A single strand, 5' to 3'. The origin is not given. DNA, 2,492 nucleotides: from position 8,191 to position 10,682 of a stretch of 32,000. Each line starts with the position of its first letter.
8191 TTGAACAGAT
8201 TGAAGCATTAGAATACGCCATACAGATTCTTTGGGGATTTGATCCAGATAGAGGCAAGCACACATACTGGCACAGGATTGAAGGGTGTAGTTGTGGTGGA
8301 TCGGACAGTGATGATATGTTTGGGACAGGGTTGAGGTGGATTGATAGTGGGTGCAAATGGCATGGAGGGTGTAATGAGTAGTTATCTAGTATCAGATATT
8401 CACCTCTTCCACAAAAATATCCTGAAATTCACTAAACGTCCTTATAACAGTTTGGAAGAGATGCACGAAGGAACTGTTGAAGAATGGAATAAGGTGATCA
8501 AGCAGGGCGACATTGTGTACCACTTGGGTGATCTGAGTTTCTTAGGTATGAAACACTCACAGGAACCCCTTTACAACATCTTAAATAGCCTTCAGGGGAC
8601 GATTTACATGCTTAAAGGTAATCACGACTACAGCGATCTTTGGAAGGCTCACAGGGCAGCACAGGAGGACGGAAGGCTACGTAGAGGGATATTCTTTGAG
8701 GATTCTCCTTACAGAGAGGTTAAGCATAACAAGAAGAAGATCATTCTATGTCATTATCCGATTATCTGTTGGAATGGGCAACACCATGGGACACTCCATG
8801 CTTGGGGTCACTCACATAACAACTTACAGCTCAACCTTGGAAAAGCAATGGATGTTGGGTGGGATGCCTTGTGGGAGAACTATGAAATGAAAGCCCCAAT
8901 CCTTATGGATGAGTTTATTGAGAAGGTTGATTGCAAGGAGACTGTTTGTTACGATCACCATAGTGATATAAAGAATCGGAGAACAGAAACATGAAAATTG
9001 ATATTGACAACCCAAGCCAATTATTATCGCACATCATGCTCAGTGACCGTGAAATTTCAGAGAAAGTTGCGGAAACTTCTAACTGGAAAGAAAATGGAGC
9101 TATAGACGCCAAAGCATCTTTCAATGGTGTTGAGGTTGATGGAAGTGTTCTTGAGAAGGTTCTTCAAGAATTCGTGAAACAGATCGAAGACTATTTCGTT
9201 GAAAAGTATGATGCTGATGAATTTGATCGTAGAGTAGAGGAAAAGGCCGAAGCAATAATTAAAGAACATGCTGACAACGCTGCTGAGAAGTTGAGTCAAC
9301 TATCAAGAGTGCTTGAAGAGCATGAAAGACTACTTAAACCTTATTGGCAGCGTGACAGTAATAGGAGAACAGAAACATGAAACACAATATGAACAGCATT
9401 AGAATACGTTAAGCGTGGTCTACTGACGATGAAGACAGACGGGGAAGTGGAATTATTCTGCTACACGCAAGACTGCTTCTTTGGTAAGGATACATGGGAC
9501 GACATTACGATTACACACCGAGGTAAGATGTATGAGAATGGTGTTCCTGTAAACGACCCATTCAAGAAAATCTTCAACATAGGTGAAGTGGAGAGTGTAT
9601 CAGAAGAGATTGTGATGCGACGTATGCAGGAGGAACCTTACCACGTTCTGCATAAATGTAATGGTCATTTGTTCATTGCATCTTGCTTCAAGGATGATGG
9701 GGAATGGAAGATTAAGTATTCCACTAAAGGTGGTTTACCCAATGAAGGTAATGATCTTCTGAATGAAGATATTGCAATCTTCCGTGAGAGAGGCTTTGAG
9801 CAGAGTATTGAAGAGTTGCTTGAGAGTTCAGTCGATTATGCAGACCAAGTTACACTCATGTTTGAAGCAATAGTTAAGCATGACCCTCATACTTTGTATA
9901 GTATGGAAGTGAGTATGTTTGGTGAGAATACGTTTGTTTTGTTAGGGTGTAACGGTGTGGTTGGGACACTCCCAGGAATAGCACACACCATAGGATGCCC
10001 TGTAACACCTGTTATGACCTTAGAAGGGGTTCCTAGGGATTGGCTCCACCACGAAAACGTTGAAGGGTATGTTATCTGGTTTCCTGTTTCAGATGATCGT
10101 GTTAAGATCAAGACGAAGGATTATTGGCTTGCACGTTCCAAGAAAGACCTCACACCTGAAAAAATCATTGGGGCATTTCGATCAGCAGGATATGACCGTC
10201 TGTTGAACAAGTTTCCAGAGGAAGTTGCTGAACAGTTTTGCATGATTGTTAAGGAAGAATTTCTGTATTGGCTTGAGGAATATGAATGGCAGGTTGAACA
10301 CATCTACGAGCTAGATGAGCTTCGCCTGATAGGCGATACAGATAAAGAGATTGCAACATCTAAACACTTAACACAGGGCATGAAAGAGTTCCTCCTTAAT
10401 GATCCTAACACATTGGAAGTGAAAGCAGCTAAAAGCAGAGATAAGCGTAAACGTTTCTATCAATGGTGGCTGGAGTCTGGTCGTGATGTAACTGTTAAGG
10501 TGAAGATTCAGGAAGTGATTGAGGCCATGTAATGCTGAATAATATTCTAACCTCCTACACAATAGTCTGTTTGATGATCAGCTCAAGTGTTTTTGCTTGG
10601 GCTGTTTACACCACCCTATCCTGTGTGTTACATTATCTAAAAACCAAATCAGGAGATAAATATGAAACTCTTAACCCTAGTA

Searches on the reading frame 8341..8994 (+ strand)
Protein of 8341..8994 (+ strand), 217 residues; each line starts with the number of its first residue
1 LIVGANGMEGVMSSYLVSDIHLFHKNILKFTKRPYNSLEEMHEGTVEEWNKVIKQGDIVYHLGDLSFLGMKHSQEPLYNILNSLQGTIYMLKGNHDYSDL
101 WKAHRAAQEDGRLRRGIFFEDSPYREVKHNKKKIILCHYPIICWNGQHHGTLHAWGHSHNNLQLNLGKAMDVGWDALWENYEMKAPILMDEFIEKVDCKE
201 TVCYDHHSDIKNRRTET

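Call 13: search_protein_families(library=phrogs, proteins=[window:8341-8994:+], max_evalue=0.001)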
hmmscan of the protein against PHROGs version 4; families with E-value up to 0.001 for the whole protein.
window:8341-8994:+ (217 aa): 2 families
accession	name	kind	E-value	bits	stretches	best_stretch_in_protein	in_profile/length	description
phrog_547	-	other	2.7e-48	165.2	1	9-212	26-215/245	phosphoesterase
phrog_1649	-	other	6.6e-05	22.7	1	8-109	32-114/308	metallo-phosphoesterase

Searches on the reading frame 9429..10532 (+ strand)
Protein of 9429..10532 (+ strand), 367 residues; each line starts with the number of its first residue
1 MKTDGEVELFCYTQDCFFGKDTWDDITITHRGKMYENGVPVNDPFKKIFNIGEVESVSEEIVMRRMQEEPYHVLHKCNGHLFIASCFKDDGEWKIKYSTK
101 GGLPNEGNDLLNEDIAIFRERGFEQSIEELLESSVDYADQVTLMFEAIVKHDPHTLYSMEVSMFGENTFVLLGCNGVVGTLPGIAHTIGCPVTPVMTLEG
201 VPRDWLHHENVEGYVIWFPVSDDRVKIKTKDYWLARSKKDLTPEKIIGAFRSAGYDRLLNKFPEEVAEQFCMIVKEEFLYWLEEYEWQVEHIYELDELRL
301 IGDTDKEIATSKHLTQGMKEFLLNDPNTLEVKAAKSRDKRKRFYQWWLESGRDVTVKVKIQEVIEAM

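Call 13: search_protein_families(library=phrogs, proteins=[window:9429-10532:+], max_evalue=0.001)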
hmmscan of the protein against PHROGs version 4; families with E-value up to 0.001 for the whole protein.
window:9429-10532:+ (367 aa): 2 families
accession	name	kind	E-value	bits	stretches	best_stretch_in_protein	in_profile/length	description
phrog_562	-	tail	2.8e-36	126.3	1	4-356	32-353/377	RNA ligase and tail fiber protein attachment catalyst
phrog_8238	-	DNA, RNA and nucleotide metabolism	3.3e-08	33.1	1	12-158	441-586/737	RNA ligase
